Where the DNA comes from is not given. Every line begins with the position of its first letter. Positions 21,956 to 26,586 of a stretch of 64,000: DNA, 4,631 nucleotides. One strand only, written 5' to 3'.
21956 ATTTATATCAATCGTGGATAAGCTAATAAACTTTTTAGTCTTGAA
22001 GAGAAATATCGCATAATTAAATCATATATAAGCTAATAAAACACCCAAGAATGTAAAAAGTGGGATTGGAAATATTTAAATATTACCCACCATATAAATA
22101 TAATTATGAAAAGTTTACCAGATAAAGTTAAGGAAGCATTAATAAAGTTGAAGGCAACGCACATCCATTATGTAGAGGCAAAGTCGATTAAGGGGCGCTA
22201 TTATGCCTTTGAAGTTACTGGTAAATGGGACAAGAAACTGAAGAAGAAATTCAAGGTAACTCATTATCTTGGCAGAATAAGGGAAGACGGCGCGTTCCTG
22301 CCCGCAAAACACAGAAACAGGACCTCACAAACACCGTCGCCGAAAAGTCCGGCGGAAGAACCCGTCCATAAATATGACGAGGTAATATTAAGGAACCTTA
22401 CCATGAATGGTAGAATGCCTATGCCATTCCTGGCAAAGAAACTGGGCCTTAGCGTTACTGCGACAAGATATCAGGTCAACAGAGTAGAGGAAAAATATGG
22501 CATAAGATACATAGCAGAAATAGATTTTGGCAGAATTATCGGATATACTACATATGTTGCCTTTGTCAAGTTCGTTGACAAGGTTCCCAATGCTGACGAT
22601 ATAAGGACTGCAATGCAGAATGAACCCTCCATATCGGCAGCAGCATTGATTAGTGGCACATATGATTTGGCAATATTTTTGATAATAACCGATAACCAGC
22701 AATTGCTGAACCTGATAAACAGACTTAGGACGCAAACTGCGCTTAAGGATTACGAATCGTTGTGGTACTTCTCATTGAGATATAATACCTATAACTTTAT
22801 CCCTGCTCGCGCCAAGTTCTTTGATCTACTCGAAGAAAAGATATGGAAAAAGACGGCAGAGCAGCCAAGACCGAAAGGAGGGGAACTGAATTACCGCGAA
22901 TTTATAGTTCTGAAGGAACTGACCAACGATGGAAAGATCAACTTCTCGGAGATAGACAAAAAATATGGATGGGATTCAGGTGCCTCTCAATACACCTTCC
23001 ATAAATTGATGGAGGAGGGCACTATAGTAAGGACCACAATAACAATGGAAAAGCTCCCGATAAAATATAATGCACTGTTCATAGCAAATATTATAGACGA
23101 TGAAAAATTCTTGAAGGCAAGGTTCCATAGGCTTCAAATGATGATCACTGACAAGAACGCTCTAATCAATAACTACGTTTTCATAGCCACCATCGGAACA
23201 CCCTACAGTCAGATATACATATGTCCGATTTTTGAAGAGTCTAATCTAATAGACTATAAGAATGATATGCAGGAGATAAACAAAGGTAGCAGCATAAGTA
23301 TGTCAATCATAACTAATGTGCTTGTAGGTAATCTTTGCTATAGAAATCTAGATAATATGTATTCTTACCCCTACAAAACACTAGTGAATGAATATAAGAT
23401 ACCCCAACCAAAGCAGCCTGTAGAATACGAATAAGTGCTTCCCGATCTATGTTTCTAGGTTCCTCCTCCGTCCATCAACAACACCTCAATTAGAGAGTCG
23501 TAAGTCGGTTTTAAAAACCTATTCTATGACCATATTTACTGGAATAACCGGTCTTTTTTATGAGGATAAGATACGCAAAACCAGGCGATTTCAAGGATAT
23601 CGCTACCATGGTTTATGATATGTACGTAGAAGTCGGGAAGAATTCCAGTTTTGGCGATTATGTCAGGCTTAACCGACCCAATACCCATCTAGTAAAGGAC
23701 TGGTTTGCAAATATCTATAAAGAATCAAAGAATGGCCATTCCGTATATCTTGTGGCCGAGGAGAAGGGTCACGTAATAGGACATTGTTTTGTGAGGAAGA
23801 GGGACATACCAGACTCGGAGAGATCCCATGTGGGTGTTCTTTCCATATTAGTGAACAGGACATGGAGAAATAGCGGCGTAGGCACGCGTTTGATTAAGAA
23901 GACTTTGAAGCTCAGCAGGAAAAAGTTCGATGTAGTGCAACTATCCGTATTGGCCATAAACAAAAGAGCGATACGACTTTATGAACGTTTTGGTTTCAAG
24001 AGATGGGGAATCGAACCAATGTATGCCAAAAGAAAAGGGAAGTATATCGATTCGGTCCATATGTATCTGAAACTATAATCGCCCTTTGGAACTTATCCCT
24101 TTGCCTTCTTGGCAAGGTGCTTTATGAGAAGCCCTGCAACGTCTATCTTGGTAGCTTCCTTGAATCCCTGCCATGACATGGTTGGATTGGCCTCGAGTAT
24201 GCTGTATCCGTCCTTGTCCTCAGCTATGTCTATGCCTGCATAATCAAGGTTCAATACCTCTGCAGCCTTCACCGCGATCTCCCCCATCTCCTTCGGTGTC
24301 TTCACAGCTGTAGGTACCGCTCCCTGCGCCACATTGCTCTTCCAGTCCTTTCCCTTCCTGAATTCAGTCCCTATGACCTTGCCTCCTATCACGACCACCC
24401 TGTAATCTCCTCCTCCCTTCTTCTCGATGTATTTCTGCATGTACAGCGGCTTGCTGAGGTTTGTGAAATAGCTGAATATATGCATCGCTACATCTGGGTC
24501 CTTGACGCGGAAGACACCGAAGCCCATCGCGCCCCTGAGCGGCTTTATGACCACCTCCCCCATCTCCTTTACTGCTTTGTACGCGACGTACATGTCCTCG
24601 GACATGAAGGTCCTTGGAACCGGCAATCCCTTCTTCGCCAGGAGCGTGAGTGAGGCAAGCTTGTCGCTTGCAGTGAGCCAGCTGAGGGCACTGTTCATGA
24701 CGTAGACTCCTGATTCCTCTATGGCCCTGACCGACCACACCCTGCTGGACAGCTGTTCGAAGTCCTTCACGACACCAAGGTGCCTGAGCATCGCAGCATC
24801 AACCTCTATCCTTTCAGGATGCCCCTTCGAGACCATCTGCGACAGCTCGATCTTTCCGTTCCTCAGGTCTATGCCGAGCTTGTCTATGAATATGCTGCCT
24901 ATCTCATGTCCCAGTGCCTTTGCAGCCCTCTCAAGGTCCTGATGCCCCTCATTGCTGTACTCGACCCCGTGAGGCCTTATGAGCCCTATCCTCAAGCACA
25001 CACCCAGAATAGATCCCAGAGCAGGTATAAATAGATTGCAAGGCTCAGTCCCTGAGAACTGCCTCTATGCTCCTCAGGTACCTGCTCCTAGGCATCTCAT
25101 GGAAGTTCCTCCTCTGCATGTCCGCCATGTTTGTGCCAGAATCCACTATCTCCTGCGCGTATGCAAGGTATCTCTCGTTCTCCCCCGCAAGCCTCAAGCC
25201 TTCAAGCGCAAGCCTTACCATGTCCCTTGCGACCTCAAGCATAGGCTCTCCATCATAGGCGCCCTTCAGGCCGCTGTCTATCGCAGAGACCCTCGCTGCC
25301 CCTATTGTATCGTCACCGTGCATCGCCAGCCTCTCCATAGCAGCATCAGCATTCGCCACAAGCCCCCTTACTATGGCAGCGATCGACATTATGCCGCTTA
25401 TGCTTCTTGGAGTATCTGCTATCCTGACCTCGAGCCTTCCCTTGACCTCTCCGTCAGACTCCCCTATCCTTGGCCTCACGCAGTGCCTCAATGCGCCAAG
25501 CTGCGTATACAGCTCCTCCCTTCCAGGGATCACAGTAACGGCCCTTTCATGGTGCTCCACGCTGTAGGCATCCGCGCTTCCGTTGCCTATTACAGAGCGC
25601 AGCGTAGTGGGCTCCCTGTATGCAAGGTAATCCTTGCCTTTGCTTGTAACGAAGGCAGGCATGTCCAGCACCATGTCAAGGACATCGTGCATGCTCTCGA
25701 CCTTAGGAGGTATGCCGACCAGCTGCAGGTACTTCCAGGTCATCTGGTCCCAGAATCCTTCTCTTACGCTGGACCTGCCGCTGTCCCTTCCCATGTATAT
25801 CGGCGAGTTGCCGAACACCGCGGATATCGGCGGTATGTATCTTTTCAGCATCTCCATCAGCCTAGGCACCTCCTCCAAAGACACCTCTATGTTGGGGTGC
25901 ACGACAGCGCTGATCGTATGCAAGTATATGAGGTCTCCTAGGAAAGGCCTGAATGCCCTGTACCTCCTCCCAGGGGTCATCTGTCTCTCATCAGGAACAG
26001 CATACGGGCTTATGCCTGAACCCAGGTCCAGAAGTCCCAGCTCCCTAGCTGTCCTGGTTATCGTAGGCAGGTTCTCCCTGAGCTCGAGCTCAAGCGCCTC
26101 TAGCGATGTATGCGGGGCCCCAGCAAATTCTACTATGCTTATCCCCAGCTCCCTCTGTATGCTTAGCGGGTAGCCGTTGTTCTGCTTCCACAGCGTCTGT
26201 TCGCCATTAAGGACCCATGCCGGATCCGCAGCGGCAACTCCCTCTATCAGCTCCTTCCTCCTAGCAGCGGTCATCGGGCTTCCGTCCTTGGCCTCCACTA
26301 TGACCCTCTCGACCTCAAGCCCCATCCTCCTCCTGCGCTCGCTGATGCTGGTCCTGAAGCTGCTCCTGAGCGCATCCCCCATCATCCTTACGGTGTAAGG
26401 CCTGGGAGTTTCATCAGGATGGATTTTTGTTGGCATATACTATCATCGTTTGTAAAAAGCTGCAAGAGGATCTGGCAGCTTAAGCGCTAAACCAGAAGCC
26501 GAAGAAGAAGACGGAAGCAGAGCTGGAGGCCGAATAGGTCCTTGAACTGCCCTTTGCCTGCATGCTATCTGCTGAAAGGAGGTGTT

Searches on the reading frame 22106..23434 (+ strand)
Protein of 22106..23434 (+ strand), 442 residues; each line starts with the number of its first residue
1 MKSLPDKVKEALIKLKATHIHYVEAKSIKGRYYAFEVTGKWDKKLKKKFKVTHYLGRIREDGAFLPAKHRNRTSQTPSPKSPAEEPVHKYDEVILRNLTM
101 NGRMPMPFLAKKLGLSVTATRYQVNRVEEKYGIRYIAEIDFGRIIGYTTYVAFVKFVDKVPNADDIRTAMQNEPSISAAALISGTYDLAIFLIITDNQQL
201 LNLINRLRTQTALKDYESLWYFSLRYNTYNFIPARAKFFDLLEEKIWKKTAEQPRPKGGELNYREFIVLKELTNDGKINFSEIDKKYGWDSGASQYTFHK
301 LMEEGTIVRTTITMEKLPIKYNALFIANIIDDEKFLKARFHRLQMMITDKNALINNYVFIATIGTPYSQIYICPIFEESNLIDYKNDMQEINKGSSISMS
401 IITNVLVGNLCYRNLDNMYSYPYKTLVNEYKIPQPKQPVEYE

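Call 4: search_protein_families(library=pfam, proteins=[window:22106-23434:+], max_evalue=0.1)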
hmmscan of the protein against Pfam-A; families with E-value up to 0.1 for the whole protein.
window:22106-23434:+ (442 aa): 5 families
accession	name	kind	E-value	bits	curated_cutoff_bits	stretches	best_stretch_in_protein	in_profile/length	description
PF13412.12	HTH_24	-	3.1e-07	30.3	21.9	1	90-130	4-44/48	Winged helix-turn-helix DNA-binding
PF13404.12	HTH_AsnC-type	-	1e-05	25.7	27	1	90-125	4-39/42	AsnC-type helix-turn-helix domain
PF01047.28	MarR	-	1.9e-05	24.9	24.6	1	261-311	1-51/59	MarR family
PF01037.27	AsnC_trans_reg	-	0.00015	22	25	1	162-218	10-67/73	Lrp/AsnC ligand binding domain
PF12802.13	MarR_2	-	0.1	13.3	27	0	94-129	10-46/61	MarR family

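Call 5: search_protein_families(library=padloc, proteins=[window:22106-23434:+], max_evalue=1)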
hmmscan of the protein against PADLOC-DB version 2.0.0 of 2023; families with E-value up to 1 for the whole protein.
window:22106-23434:+ (442 aa): 2 families
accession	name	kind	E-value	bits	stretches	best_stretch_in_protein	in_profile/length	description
PDLC01866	CARF3--CARF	-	1.6e-06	26.2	2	243-309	120-185/207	-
PDLC01044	Csa3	-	0.0085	14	1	257-310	130-182/194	Type I-A associated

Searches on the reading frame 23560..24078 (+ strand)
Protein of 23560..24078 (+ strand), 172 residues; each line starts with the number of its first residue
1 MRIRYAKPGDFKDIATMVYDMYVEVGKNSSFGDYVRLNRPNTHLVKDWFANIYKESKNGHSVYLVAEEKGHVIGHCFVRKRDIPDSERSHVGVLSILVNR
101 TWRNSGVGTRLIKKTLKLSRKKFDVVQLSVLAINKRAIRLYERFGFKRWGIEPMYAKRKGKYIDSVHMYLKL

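Call 4: search_protein_families(library=pfam, proteins=[window:23560-24078:+], max_evalue=0.1)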
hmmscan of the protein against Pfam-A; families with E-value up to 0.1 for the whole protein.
window:23560-24078:+ (172 aa): 9 families
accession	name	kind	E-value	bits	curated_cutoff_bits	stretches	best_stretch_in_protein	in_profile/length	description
PF00583.31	Acetyltransf_1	-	6.2e-16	59.1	20.7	1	52-146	24-116/116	Acetyltransferase (GNAT) family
PF13508.13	Acetyltransf_7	-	2.2e-12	47.6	27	1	61-147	3-83/84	Acetyltransferase (GNAT) domain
PF13420.13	Acetyltransf_4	-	1.2e-09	38.8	24.3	1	3-166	1-154/155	Acetyltransferase (GNAT) domain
PF13673.13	Acetyltransf_10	-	3e-09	37.4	23.6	1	50-150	20-111/128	Acetyltransferase (GNAT) domain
PF13302.13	Acetyltransf_3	-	6.4e-08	33.8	25.4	1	3-147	4-138/138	Acetyltransferase (GNAT) domain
PF08445.16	FR47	-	9e-06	26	22.1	1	90-147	20-78/86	FR47-like protein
PF13527.13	Acetyltransf_9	-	1e-05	25.9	25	1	3-147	2-125/127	Acetyltransferase (GNAT) domain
PF21926.2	FeeM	-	0.00029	21.1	27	1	70-156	59-146/158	N-acyl amino acid synthase FeeM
PF17013.11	Acetyltransf_15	-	0.083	12.7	35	0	69-132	45-114/210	Putative acetyl-transferase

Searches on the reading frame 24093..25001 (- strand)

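Call 4: search_protein_families(library=pfam, proteins=[window:24093-25001:-], max_evalue=0.1)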
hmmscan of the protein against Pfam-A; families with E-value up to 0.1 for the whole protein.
window:24093-25001:- (302 aa): 6 families
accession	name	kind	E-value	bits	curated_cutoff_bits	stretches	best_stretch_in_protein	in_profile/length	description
PF08443.16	RimK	-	2.2e-33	115.9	21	1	111-295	1-187/188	RimK-like ATP-grasp domain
PF02955.21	GSH-S_ATP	-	5.7e-17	62.1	23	1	128-263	12-155/175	Prokaryotic glutathione synthetase, ATP-grasp domain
PF02655.19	ATP-grasp_3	-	9.3e-09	36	23.2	1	111-273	1-155/160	ATP-grasp domain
PF14397.11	ATPgrasp_ST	-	3.2e-07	30.3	31.4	2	103-167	11-80/278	Sugar-transfer associated ATP-grasp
PF14398.11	ATPgrasp_YheCD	-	0.00021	21.1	26.8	1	128-176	29-77/255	YheC/D like ATP-grasp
PF02222.28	ATP-grasp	-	0.027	14.6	27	1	120-193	2-77/179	ATP-grasp domain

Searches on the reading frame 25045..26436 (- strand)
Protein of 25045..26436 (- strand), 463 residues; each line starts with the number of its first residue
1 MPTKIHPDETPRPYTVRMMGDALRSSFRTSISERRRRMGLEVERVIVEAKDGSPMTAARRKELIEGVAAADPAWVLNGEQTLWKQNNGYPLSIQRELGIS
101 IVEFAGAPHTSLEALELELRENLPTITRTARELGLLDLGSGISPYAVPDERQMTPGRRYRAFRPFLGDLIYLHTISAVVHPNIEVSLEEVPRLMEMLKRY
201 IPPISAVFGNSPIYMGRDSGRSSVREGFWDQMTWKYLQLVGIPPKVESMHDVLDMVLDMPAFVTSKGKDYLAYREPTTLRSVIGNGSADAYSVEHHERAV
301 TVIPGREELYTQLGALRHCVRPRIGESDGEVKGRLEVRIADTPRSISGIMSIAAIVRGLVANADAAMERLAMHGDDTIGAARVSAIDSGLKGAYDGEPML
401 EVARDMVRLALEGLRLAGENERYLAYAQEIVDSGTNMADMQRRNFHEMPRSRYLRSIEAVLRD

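Call 4: search_protein_families(library=pfam, proteins=[window:25045-26436:-], max_evalue=0.1)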
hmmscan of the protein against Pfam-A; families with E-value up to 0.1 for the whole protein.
window:25045-26436:- (463 aa): 1 family
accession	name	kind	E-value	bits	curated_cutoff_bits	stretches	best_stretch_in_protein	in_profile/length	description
PF04107.18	GCS2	-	7.5e-19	68.6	21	1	93-276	38-224/291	Glutamate-cysteine ligase family 2(GCS2)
